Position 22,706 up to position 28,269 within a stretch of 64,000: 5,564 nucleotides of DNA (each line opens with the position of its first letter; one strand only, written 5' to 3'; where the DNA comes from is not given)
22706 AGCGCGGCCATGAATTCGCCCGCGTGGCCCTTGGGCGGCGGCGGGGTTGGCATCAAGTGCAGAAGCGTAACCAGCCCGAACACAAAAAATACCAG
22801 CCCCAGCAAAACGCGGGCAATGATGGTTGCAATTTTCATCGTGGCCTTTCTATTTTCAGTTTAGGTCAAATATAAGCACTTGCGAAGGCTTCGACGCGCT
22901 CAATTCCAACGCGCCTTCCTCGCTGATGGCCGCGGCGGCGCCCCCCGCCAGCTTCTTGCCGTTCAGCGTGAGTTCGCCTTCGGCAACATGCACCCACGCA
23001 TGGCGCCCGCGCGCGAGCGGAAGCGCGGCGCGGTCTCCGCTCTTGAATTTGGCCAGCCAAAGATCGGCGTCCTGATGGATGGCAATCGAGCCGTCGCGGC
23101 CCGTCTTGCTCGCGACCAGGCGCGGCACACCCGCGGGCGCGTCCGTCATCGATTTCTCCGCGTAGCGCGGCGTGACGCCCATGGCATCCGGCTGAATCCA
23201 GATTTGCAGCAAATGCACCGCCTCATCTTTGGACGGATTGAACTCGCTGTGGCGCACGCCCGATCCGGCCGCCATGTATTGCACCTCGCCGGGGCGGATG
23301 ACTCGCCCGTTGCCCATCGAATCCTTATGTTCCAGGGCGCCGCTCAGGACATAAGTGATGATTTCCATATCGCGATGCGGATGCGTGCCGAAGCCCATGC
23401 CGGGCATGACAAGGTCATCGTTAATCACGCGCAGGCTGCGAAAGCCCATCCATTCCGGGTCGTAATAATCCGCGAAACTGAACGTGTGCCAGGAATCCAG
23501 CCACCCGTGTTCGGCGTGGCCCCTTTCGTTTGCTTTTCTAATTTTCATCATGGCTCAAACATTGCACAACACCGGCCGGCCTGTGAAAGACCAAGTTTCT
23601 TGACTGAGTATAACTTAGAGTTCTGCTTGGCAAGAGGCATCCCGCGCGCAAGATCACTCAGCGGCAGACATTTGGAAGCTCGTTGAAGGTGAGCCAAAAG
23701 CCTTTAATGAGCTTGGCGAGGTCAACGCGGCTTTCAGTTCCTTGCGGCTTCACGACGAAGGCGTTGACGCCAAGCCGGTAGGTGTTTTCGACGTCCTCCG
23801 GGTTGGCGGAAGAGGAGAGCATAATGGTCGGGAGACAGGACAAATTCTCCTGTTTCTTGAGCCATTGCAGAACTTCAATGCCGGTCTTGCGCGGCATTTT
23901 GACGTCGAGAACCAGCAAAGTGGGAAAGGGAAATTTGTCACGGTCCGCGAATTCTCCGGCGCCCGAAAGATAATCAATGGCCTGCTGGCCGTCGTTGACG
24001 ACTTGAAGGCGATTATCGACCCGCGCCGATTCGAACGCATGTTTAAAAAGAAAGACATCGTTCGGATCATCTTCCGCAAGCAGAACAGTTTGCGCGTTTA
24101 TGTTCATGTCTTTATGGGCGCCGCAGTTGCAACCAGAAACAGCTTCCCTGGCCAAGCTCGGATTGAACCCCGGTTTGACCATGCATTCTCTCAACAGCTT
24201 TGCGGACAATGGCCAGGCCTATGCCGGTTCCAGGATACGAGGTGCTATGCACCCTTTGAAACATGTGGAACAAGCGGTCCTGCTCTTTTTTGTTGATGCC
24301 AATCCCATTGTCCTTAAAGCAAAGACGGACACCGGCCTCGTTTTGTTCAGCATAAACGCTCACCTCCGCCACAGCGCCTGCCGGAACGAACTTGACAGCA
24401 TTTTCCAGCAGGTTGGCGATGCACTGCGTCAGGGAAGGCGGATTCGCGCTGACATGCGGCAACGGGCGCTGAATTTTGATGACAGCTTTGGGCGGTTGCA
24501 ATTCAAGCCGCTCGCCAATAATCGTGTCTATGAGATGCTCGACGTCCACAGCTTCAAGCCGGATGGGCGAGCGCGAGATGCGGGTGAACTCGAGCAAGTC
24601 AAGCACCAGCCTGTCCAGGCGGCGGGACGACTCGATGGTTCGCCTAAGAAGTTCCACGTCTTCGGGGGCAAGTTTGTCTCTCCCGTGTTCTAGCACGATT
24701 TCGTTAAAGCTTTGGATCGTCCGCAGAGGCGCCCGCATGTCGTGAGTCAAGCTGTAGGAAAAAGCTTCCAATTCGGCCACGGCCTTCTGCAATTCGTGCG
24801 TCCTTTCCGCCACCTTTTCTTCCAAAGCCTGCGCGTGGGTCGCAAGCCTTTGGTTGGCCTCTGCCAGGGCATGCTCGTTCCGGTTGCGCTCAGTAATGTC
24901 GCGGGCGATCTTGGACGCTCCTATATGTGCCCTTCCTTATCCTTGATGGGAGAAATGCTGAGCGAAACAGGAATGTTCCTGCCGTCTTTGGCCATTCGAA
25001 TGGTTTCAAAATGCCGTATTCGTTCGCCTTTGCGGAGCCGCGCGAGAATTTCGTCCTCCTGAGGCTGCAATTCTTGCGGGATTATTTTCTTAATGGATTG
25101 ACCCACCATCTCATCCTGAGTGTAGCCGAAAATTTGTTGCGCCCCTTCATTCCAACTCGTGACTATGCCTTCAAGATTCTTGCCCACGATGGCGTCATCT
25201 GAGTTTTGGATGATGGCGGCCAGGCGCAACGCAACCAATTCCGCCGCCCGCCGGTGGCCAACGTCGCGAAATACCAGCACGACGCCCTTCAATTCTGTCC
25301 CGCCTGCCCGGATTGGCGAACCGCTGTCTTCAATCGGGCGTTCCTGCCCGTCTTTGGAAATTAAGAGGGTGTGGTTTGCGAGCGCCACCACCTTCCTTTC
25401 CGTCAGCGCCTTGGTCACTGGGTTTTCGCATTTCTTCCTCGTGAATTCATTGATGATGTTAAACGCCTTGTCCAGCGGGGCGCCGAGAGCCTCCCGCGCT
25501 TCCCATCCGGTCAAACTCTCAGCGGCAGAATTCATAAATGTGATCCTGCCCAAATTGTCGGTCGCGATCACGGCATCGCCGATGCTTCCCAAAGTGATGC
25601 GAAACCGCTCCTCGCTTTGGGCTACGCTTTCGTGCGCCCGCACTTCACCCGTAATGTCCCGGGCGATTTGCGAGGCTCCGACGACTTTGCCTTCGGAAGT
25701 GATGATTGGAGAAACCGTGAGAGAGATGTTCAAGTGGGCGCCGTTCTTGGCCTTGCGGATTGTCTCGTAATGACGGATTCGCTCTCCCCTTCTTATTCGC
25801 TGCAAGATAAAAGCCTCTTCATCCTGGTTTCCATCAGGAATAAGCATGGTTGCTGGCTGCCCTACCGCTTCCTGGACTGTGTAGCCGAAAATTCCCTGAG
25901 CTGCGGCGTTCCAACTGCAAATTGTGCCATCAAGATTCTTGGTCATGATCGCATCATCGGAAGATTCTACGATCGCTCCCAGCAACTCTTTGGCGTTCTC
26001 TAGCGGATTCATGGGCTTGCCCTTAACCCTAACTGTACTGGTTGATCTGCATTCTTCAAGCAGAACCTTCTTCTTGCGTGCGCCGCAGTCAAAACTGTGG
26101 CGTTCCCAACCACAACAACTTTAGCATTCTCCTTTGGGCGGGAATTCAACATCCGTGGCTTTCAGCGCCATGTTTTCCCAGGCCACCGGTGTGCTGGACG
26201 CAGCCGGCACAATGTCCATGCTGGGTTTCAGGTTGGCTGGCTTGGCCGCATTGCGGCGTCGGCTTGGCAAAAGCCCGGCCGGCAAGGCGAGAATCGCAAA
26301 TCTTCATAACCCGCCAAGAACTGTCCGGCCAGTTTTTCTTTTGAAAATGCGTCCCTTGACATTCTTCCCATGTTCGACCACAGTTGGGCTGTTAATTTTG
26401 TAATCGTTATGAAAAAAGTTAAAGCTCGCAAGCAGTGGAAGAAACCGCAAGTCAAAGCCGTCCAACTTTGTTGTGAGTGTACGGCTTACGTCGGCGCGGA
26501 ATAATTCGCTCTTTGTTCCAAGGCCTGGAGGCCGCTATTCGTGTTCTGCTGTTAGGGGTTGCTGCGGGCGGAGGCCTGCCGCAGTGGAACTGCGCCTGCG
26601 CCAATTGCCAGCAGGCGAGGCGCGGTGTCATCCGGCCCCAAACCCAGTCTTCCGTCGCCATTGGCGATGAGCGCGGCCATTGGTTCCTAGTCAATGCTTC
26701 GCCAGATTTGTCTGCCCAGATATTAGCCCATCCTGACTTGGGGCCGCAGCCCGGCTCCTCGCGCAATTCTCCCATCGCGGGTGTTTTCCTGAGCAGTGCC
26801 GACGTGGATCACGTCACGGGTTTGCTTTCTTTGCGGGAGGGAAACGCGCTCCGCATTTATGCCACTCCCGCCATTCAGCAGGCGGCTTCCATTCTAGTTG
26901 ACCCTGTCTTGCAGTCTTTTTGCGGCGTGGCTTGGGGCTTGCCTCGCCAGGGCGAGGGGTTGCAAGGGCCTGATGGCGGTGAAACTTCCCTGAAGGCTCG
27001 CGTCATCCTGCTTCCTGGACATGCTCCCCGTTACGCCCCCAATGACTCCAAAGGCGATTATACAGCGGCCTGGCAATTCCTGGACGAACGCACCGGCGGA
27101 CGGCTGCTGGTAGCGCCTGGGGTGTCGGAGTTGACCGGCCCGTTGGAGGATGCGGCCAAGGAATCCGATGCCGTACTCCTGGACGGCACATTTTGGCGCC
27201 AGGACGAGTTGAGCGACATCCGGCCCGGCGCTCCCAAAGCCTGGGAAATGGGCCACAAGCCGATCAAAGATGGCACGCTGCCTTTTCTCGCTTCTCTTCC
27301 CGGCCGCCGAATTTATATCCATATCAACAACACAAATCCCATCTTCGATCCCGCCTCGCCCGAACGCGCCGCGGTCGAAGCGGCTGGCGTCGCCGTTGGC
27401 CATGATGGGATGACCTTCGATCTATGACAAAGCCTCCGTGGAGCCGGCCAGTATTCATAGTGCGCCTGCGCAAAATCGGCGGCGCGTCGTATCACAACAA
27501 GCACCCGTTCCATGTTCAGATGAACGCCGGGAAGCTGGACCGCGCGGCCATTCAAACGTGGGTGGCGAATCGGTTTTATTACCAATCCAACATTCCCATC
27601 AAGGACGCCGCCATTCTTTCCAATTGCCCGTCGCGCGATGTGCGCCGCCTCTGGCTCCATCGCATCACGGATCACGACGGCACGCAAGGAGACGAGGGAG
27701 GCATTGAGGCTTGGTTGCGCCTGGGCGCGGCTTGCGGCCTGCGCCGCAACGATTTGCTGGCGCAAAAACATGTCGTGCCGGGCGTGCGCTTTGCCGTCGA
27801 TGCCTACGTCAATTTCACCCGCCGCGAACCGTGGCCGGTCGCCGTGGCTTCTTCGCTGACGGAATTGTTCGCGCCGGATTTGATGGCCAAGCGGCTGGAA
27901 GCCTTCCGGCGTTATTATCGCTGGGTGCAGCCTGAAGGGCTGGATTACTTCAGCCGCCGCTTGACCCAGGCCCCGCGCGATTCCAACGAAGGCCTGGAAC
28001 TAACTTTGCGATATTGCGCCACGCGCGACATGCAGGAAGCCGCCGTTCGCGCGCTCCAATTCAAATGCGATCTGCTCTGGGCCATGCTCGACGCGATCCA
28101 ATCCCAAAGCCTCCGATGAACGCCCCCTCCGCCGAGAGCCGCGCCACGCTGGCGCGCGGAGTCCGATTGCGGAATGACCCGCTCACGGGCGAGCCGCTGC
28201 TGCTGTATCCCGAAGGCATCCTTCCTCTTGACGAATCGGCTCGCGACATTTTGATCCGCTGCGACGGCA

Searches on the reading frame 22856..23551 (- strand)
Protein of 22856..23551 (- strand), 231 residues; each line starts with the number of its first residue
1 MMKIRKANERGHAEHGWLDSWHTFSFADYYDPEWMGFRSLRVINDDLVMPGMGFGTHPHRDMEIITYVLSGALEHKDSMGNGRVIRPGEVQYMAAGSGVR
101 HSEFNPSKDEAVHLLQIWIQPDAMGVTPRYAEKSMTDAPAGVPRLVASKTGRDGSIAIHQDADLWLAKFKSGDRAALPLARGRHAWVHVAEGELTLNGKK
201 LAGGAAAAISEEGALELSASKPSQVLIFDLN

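Call 17: search_protein_families(library=pfam, proteins=[window:22856-23551:-], max_evalue=0.001)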
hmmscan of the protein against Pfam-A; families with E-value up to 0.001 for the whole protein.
window:22856-23551:- (231 aa): 3 families
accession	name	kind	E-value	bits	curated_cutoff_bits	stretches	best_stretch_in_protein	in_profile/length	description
PF02678.22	Pirin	-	2.1e-38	131.1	26.1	1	7-119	5-108/108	Pirin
PF17954.7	Pirin_C_2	-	4e-27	94.7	22.9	1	145-230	1-86/86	Quercetinase C-terminal cupin domain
PF07883.17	Cupin_2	-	2.3e-07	30.9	27.2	1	48-115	5-67/70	Cupin domain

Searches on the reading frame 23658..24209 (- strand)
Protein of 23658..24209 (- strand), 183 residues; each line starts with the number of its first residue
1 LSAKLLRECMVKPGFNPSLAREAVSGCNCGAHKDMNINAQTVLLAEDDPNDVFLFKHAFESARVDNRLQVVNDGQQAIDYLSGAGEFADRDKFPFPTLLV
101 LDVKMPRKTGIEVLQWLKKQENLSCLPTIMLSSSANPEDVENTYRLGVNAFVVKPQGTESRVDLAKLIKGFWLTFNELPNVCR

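Call 17: search_protein_families(library=pfam, proteins=[window:23658-24209:-], max_evalue=0.001)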
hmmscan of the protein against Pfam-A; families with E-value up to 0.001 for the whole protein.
window:23658-24209:- (183 aa): 1 family
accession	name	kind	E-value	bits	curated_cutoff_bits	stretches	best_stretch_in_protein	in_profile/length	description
PF00072.30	Response_reg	-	9.9e-15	55.1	30.2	1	42-159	1-104/111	Response regulator receiver domain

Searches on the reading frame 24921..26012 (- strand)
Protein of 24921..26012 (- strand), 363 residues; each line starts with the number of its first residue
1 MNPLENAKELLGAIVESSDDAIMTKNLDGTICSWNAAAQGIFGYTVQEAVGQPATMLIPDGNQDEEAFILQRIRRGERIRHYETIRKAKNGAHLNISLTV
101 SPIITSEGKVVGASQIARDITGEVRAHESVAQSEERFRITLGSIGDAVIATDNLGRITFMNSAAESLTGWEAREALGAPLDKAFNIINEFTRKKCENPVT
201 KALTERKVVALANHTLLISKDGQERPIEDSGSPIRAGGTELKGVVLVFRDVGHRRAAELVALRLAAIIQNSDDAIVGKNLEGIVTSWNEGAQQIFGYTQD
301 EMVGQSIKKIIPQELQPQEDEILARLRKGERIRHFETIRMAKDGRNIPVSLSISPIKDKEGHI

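Call 17: search_protein_families(library=pfam, proteins=[window:24921-26012:-], max_evalue=0.001)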
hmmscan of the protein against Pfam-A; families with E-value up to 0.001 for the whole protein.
window:24921-26012:- (363 aa): 8 families
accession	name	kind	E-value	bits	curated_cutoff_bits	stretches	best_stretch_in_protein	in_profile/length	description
PF00989.32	PAS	-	1e-48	164.5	22.6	3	13-120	5-113/113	PAS fold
PF13426.13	PAS_9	-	3.9e-45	152.8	27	3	19-121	1-102/103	PAS domain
PF08448.16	PAS_4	-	6.4e-42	142.7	23.1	3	15-124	1-109/110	PAS fold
PF13188.13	PAS_8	-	2.2e-22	78.6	21.8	3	135-192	1-55/65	PAS domain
PF08447.18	PAS_3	-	4.3e-20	72.2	25.6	1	285-362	2-81/89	PAS fold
PF08670.17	MEKHLA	-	5.8e-12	46.1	23.7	2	35-113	55-134/143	MEKHLA domain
PF24820.1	Diguanyl_cycl_sensor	-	5.9e-10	39.5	28.1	1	268-360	2-100/109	Diguanylate cyclase-like sensor domain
PF13596.12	PAS_10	-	2.9e-09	38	22.1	0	284-363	21-95/106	PAS domain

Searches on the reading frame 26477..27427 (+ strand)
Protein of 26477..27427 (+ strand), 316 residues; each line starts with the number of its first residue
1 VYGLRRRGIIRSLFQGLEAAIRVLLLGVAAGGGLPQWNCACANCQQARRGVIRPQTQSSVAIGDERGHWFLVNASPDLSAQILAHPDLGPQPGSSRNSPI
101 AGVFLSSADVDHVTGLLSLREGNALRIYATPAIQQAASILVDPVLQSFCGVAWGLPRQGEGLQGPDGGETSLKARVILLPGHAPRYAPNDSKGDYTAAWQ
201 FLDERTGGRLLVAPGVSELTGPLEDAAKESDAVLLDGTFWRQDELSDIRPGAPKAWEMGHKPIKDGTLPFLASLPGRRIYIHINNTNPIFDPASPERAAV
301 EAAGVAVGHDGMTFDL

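Call 17: search_protein_families(library=pfam, proteins=[window:26477-27427:+], max_evalue=0.001)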
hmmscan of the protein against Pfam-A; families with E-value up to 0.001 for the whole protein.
window:26477-27427:+ (316 aa): 1 family
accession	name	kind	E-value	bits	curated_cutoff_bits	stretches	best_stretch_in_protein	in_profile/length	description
PF12706.13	Lactamase_B_2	-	9e-21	74.8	27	1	68-282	1-199/200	Beta-lactamase superfamily domain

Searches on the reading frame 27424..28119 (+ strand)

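Call 17: search_protein_families(library=pfam, proteins=[window:27424-28119:+], max_evalue=0.001)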
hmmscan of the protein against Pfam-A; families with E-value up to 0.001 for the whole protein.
window:27424-28119:+ (231 aa): 1 family
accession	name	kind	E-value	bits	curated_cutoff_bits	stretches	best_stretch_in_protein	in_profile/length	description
PF03070.21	TENA_THI-4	-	2.7e-48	165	22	1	15-223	4-209/210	TENA/THI-4/PQQC family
